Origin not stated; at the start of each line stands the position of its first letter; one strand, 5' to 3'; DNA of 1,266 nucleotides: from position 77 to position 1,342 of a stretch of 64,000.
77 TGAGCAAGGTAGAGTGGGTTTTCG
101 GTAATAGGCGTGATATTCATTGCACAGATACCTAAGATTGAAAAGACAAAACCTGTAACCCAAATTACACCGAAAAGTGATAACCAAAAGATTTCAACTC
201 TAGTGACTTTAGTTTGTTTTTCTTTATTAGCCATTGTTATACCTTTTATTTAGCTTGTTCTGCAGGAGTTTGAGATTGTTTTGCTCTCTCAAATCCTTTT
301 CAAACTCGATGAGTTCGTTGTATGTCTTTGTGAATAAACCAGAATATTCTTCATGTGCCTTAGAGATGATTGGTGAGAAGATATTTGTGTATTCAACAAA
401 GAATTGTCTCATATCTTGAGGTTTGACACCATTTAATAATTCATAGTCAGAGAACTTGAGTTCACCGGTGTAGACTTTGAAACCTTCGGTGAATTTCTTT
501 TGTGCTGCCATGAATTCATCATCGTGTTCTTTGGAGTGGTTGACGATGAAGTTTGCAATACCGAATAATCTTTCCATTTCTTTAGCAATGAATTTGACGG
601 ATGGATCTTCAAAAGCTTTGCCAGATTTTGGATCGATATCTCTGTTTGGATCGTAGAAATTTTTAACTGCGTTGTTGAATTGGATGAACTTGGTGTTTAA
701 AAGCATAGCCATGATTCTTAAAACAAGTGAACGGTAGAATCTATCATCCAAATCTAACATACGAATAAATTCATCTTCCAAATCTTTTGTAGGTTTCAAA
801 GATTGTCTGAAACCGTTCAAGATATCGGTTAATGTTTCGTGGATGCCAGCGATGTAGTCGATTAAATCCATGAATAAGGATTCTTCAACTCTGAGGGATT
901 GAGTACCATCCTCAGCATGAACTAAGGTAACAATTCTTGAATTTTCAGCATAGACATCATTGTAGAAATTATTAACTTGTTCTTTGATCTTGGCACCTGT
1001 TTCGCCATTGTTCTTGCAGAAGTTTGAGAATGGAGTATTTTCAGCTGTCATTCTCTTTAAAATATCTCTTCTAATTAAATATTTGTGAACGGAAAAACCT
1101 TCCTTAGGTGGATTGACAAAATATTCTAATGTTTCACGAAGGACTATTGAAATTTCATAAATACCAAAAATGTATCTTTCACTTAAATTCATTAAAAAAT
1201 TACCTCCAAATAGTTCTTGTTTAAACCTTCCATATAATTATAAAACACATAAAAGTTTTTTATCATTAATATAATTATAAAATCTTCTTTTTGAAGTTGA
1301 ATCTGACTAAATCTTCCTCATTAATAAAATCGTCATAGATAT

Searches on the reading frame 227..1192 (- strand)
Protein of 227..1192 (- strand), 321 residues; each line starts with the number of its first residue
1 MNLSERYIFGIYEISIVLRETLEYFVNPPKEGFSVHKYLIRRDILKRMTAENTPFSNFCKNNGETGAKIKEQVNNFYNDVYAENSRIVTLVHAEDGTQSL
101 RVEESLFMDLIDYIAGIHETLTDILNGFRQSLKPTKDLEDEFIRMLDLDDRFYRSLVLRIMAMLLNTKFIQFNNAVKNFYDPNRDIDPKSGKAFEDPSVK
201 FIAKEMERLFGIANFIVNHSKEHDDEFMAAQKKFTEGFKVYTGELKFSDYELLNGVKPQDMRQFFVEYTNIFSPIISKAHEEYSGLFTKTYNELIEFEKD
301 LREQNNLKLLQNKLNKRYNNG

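Call 69: search_protein_families(library=pfam, proteins=[window:227-1192:-], max_evalue=0.01)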
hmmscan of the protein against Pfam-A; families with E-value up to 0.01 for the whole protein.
window:227-1192:- (321 aa): 1 family
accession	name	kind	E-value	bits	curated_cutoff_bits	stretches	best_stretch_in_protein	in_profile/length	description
PF24309.1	IMEF_Flp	-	0.0078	16.5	27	0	262-319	9-61/135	IMEF cargo Flp protein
